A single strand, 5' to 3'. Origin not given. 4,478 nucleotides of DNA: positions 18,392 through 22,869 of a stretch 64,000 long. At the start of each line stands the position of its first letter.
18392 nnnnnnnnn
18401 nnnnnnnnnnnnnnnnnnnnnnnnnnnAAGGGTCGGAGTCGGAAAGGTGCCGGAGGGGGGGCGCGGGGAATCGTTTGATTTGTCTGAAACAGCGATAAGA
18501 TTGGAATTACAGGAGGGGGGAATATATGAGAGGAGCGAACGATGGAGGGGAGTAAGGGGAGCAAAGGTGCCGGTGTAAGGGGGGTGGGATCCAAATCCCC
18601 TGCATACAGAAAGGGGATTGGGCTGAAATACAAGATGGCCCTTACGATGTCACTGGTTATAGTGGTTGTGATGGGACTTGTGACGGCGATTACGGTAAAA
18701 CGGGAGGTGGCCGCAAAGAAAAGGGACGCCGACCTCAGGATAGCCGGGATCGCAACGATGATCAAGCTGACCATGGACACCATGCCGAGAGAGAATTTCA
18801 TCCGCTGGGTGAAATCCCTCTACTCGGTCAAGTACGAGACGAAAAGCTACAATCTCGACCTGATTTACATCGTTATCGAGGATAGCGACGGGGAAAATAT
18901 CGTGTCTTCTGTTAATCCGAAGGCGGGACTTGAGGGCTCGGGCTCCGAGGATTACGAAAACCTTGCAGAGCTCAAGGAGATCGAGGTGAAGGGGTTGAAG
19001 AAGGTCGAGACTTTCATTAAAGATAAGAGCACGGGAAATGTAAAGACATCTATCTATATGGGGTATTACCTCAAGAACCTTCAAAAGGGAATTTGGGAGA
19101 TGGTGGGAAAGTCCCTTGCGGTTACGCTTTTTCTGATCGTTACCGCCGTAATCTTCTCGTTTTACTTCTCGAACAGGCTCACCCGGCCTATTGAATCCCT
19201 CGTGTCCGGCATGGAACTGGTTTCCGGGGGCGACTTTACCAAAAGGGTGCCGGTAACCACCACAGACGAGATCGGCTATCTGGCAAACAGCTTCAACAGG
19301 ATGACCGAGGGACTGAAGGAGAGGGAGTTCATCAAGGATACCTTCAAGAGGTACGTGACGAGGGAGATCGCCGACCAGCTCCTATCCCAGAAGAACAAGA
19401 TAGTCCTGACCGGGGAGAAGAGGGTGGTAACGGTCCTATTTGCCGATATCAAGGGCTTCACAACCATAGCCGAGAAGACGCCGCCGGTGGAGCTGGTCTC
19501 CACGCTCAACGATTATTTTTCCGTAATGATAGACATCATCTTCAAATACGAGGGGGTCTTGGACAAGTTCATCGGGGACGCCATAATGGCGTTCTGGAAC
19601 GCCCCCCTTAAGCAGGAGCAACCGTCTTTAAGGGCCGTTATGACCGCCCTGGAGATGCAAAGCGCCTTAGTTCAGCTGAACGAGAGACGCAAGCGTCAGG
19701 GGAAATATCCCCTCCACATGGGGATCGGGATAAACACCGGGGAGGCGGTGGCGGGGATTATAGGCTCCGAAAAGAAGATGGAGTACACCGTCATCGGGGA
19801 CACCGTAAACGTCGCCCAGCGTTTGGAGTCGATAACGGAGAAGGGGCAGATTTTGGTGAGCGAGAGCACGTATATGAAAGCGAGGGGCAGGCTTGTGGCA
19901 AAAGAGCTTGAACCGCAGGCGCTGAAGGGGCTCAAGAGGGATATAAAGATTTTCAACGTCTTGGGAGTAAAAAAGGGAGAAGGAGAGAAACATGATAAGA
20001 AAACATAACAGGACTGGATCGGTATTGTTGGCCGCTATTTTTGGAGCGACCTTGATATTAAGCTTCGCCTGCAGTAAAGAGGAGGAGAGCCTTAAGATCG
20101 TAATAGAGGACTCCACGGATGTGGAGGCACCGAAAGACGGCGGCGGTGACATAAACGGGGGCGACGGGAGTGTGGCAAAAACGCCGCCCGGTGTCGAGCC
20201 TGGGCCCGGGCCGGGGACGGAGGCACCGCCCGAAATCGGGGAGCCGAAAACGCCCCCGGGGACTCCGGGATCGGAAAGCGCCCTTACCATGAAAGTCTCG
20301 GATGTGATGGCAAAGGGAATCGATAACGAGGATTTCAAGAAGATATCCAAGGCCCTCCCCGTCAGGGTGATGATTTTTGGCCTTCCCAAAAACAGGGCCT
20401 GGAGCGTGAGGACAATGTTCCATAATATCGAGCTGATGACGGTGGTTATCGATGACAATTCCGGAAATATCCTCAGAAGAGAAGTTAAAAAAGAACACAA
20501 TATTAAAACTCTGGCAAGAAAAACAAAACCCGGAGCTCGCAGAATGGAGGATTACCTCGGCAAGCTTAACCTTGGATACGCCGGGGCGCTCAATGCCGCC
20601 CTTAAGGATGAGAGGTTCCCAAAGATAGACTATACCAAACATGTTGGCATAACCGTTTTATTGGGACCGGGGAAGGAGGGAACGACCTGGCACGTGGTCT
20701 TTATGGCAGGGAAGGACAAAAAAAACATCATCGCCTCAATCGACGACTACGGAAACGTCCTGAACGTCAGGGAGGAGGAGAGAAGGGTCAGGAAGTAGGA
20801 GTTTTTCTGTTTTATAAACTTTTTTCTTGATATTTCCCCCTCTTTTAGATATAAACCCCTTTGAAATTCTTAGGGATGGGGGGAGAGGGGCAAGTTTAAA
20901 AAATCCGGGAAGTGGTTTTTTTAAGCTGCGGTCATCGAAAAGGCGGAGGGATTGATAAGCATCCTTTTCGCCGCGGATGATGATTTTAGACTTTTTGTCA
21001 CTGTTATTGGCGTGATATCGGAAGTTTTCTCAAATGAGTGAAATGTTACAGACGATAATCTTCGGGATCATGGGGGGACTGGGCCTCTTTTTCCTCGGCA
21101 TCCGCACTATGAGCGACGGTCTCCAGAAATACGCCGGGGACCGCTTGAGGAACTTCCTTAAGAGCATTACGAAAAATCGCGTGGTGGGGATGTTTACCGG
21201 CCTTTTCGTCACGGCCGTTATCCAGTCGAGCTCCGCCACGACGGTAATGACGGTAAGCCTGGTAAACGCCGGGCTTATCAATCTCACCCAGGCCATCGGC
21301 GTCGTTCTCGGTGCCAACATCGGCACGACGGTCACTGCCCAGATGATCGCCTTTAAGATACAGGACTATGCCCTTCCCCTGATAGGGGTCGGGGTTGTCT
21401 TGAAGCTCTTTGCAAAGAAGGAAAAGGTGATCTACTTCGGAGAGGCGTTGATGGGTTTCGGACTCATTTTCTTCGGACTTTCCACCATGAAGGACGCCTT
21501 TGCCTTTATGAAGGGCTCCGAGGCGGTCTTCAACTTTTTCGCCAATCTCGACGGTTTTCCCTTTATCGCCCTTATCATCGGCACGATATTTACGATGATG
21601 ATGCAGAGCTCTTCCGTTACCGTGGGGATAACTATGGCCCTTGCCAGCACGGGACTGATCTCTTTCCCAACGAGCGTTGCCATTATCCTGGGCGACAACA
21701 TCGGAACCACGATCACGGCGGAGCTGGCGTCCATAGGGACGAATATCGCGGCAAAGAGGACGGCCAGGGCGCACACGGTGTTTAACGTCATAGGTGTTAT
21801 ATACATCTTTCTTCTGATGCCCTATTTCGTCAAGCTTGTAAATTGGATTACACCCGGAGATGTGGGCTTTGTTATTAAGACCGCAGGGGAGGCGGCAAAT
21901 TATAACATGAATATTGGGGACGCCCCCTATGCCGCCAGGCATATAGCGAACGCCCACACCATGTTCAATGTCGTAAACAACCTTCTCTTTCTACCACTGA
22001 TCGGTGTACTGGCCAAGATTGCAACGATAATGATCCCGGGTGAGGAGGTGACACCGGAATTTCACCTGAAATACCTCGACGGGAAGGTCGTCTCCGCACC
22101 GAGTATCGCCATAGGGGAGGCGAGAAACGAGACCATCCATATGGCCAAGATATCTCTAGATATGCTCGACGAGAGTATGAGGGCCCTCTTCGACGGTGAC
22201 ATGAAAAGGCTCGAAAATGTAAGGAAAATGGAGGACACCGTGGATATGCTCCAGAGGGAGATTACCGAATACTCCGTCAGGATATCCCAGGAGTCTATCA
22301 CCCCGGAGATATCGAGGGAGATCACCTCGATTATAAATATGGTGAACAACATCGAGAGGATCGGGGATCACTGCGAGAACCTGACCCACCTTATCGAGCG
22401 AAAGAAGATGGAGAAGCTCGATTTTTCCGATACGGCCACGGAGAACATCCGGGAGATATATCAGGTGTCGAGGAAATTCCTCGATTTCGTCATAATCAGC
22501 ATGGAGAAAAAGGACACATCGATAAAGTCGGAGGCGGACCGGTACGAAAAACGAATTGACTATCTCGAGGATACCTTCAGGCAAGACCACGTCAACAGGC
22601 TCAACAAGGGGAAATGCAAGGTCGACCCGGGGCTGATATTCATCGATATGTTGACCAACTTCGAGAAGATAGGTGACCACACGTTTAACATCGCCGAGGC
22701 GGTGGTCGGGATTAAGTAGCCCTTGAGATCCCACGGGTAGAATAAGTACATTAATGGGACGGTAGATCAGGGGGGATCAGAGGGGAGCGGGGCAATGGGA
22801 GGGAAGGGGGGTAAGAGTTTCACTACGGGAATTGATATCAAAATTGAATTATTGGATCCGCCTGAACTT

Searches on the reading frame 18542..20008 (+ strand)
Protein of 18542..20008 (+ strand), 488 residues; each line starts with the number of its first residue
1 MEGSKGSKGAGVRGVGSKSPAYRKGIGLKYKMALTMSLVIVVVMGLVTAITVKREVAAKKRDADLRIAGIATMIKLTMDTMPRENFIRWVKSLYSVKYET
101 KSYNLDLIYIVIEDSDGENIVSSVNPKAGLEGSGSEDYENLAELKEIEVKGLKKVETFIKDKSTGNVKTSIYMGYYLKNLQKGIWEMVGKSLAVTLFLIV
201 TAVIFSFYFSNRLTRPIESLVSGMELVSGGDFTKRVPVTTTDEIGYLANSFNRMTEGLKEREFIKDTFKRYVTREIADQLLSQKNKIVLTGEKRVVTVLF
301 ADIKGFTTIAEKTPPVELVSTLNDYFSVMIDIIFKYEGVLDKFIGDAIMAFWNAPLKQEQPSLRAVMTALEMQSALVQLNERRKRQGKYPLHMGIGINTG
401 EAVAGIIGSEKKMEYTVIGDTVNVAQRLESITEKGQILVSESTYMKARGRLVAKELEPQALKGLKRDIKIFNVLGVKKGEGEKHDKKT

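Call 73: search_protein_families(library=pfam, proteins=[window:18542-20008:+], max_evalue=0.00001)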
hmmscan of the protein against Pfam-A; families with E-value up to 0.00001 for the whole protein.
window:18542-20008:+ (488 aa): 2 families
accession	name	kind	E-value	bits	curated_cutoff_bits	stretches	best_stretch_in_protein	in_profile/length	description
PF00211.25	Guanylate_cyc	-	4.1e-32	111.7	21.9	1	293-471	6-179/183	Adenylate and Guanylate cyclase catalytic domain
PF00672.30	HAMP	-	1.5e-13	51.3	25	1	209-259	2-52/53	HAMP domain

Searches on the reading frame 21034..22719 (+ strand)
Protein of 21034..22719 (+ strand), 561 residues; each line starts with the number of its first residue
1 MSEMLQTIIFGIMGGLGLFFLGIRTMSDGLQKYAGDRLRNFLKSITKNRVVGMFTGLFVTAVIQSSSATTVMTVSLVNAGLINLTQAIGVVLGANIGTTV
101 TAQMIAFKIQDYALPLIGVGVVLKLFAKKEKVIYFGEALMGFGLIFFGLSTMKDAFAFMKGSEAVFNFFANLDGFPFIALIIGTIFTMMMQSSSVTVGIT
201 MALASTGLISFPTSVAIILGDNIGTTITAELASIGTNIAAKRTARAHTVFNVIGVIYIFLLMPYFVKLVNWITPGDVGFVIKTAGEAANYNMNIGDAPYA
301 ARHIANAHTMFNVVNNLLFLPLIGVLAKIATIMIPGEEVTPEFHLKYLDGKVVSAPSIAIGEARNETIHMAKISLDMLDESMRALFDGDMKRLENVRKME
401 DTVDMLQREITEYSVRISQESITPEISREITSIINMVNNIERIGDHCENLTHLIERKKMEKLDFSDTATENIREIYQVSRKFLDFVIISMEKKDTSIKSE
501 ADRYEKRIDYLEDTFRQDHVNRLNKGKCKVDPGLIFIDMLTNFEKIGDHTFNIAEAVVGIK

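Call 73: search_protein_families(library=pfam, proteins=[window:21034-22719:+], max_evalue=0.00001)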
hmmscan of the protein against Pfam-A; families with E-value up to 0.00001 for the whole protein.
window:21034-22719:+ (561 aa): 2 families
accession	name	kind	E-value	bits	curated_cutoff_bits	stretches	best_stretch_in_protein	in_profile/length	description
PF02690.20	Na_Pi_cotrans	-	1.2e-68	229.8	29.1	2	18-153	1-136/137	Na+/Pi-cotransporter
PF01895.24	PhoU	-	1.4e-29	102.7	23.5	2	369-450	3-85/89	PhoU domain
